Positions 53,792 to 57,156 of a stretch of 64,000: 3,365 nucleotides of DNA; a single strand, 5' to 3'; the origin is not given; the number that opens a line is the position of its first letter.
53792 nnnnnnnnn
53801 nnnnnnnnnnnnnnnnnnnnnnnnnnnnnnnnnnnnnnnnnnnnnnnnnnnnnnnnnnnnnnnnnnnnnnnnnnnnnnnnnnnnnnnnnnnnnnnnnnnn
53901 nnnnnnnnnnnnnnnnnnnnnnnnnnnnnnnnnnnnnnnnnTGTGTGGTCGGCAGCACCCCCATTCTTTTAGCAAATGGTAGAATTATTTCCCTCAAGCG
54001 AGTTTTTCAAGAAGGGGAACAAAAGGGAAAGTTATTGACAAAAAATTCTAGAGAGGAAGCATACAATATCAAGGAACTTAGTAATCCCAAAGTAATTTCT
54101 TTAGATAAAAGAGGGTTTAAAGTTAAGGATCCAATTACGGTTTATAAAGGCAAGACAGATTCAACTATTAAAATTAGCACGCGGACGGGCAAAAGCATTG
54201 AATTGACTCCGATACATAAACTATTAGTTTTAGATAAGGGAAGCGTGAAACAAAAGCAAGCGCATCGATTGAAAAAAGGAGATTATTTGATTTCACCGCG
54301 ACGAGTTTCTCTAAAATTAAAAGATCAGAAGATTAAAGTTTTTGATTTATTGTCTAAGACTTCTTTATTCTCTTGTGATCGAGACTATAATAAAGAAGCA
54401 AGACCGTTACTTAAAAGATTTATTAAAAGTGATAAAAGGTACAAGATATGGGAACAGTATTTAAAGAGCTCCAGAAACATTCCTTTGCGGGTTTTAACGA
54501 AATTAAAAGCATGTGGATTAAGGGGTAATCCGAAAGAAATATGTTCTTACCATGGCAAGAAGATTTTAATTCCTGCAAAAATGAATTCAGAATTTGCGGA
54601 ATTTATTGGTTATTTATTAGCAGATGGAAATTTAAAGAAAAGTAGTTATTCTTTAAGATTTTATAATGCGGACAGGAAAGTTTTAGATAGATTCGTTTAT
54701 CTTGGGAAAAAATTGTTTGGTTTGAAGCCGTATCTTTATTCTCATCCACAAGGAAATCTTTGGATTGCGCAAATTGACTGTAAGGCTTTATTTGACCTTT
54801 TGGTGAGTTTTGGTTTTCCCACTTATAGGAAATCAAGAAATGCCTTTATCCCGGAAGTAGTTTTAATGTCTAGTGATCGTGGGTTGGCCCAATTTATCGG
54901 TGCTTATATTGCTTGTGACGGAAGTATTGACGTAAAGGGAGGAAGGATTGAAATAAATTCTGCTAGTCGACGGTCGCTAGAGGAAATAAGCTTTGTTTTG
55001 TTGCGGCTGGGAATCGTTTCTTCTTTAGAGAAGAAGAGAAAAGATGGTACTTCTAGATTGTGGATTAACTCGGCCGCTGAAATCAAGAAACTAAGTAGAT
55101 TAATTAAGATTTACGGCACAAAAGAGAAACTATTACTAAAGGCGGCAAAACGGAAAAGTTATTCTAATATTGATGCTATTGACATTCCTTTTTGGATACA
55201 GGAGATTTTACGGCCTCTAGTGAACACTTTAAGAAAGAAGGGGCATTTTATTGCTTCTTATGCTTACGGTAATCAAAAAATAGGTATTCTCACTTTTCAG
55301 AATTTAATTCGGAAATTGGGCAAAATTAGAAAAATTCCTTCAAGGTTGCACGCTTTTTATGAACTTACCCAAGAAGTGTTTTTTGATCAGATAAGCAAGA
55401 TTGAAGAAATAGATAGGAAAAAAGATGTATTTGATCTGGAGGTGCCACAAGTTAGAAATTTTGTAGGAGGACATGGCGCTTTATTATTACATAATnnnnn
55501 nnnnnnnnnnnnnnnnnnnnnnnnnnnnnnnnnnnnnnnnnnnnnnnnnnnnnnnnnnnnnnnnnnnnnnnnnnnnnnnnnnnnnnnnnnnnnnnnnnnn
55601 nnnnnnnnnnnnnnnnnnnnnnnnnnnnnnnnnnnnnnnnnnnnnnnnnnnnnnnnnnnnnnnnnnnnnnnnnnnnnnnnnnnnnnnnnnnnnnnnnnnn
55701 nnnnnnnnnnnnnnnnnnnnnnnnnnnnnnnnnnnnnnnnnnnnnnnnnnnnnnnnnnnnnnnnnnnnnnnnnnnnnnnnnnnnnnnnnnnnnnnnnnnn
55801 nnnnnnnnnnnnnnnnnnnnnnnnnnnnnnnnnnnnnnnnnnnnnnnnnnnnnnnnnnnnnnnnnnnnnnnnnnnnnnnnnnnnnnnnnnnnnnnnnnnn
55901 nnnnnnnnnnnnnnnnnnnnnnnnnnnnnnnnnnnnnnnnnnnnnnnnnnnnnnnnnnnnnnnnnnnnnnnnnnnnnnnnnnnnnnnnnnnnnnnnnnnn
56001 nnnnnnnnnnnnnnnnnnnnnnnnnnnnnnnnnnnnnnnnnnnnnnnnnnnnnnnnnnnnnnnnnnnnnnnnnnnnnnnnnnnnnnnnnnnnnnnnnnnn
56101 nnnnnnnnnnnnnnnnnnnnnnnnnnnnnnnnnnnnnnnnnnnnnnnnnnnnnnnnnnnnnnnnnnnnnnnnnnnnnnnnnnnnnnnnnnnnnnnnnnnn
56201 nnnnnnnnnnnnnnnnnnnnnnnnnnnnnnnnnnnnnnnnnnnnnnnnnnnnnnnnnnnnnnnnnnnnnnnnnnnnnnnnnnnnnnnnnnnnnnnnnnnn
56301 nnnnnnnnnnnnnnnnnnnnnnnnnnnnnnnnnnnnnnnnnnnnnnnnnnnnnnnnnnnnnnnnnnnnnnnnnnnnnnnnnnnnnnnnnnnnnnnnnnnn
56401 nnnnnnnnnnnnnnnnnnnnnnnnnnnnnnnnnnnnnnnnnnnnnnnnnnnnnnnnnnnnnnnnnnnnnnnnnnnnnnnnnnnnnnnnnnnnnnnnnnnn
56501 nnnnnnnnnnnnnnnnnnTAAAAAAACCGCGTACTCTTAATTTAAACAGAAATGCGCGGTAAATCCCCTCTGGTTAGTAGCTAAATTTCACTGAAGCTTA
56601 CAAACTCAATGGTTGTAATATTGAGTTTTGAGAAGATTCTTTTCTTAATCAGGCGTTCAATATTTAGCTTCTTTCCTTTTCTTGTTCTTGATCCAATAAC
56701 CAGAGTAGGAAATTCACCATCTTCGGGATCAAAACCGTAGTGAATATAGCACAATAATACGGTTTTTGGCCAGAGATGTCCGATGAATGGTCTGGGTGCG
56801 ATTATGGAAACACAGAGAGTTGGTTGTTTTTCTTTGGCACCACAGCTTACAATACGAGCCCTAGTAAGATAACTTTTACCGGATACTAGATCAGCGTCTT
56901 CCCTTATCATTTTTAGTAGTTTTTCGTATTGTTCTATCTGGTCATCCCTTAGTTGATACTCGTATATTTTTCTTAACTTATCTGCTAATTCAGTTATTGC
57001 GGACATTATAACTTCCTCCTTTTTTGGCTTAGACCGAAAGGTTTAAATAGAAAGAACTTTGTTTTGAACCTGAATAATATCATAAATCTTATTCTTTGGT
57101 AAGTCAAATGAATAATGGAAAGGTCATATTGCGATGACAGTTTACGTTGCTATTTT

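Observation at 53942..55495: VMA-type intein with an intact double-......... homing endonuclease in the P-loop of V-ATPase subunit A of a bacterium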

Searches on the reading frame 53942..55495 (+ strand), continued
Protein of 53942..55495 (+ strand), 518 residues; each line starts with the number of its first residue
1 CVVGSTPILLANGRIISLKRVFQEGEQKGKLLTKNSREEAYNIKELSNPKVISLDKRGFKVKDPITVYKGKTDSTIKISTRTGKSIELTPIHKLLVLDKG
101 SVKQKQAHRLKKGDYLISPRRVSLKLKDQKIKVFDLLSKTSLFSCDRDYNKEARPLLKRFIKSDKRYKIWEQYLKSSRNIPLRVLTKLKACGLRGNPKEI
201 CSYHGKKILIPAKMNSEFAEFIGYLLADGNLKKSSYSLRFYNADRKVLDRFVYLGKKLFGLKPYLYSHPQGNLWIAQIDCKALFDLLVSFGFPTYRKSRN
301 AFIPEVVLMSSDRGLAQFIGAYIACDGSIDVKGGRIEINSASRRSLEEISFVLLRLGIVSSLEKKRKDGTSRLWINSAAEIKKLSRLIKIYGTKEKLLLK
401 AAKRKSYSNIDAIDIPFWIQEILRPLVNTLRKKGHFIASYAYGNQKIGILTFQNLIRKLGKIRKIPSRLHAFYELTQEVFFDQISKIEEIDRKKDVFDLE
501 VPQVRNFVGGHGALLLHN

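Call 66: fold_search(model_id=the predicted structure, library=pdb)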
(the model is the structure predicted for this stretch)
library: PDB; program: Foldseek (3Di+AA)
matches with E <= 10: 292; with E <= 0.001: 97
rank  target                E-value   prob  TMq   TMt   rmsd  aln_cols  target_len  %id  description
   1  7qss                  1.3e-33  1.00  0.73  0.87   4.2       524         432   24  Crystal structure of homing endonuclease-associated TliVMA intein (C1A) (released 2022-03-30)
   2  7qsu                  7.6e-32  1.00  0.62  0.87   4.7       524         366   22  Crystal structure of homing endonuclease-associated TliVMA intein (C1A, d333-339) (released 2022-03-30)
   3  2cw7                  3.1e-27  1.00  0.73  0.70   6.7       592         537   18  Crystal structure of intein homing endonuclease II (released 2006-04-18)
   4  7qst                  1.7e-25  1.00  0.59  0.83   4.8       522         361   20  Crystal structure of homing endonuclease-associated PhoVMA intein (C1A) (released 2022-03-30)
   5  1dq3                  2.6e-22  1.00  0.63  0.70   5.9       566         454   15  CRYSTAL STRUCTURE OF AN ARCHAEAL INTEIN-ENCODED HOMING ENDONUCLEASE PI-PFUI (released 2000-07-05)
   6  1ef0_A                9.7e-12  1.00  0.41  0.48  24.6       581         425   12  CRYSTAL STRUCTURE OF PI-SCEI MINIPRECURSOR (released 2000-06-07)
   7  1lws_A                1.6e-11  1.00  0.40  0.47  24.8       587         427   13  Crystal structure of the intein homing endonuclease PI-SceI bound to its recognition sequence (released 2002-09-27)
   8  1um2_B                3.6e-11  1.00  0.42  0.51  24.2       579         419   11  Crystal Structure of the Vma1-Derived Endonuclease with the Ligated Extein Segment (released 2004-09-22)
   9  1um2_A                7.6e-11  1.00  0.41  0.50  23.8       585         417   11  Crystal Structure of the Vma1-Derived Endonuclease with the Ligated Extein Segment (released 2004-09-22)
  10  1jva_A                8.9e-11  1.00  0.42  0.49  24.2       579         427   11  CRYSTAL STRUCTURE OF THE VMA1-DERIVED ENDONUCLEASE BEARING THE N AND C EXTEIN PROPEPTIDES (released 2002-08-29)
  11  1vde_B                1.7e-10  1.00  0.43  0.51  24.7       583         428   12  PI-SCEI, A HOMING ENDONUCLEASE WITH PROTEIN SPLICING ACTIVITY (released 1998-04-08)
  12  1jva_B                3.0e-10  1.00  0.41  0.48  24.2       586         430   10  CRYSTAL STRUCTURE OF THE VMA1-DERIVED ENDONUCLEASE BEARING THE N AND C EXTEIN PROPEPTIDES (released 2002-08-29)
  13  1ef0_B                4.6e-10  1.00  0.42  0.52  24.6       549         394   11  CRYSTAL STRUCTURE OF PI-SCEI MINIPRECURSOR (released 2000-06-07)
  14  1vde_A                2.4e-09  1.00  0.43  0.50  24.4       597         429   11  PI-SCEI, A HOMING ENDONUCLEASE WITH PROTEIN SPLICING ACTIVITY (released 1998-04-08)
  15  1dfa                  6.4e-09  1.00  0.40  0.50  21.5       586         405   11  CRYSTAL STRUCTURE OF PI-SCEI IN C2 SPACE GROUP (released 1999-12-08)
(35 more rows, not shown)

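Call 78: search_protein_families(library=ncbifam, proteins=[L126:9797-10123:+, L126:10543-11121:-], max_evalue=0.01)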
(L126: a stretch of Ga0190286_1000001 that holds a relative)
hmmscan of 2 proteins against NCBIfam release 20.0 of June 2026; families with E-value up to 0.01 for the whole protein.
L126:9797-10123:+ (109 aa): 3 families
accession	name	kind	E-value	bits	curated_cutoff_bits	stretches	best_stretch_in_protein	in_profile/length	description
TIGR02436.1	TIGR02436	subfamily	2.5e-18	66.3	24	1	13-97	26-108/109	four helix bundle protein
NF008911.0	PRK12275.1-2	subfamily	1.2e-08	35.4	137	1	17-96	38-114/118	hypothetical protein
NF008912.0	PRK12275.1-6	subfamily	2.4e-07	30.8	124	1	15-98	32-112/117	hypothetical protein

L126:10543-11121:- (193 aa): 2 families
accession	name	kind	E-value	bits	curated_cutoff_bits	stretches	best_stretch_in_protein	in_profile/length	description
NF006386.0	PRK08633.1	equivalog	7e-08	30.6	1221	1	8-92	412-495/1147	acyl-[ACP]--phospholipid O-acyltransferase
NF005291.0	PRK06814.1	equivalog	5.5e-07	27.9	1349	1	5-116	421-530/1140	acyl-[ACP]--phospholipid O-acyltransferase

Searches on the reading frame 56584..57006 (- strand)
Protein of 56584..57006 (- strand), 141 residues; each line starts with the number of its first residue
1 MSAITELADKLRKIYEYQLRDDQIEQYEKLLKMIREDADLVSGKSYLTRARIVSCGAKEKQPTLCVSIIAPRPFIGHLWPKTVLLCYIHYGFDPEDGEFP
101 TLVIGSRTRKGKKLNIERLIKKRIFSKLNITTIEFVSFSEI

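Call 3: search_protein_families(library=pfam, proteins=[window:56584-57006:-], max_evalue=0.01)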
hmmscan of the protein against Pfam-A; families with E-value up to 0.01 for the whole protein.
window:56584-57006:- (141 aa): 0 families

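Call 55: search_protein_families(library=phrogs, proteins=[window:56584-57006:-], max_evalue=0.01)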
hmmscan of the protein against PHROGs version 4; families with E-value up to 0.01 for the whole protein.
window:56584-57006:- (141 aa): 0 families

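Call 78: search_protein_families(library=ncbifam, proteins=[window:56584-57006:-], max_evalue=0.01)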
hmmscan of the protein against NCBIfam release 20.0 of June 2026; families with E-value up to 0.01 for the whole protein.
window:56584-57006:- (141 aa): 0 families

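Call 82: predict_structure(protein=window:56584-57006:-)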
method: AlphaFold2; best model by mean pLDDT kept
length: 141 residues; sequences in the alignment: 1
mean_pLDDT: 51.5   pTM: 0.46
mean pLDDT of the five models: 51.5, 47.7, 47.7, 45.7, 43.1
residues with pLDDT >= 90: 0; 70-90: 3; 50-70: 77; < 50: 61
segments of 3 or more residues with pLDDT < 50: 52-60, 69-100, 107-113, 132-141
pLDDT, mean of each block of 10 residues (from residue 1): 62 61 66 63 54 44 51 35 43 45 49 50 55 46 33
secondary structure, 60 per line:
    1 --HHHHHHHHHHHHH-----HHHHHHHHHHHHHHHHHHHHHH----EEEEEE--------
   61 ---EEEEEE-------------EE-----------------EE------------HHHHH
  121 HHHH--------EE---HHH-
elements in order: H3-15 H21-42 E47-52 E64-69 H116-124
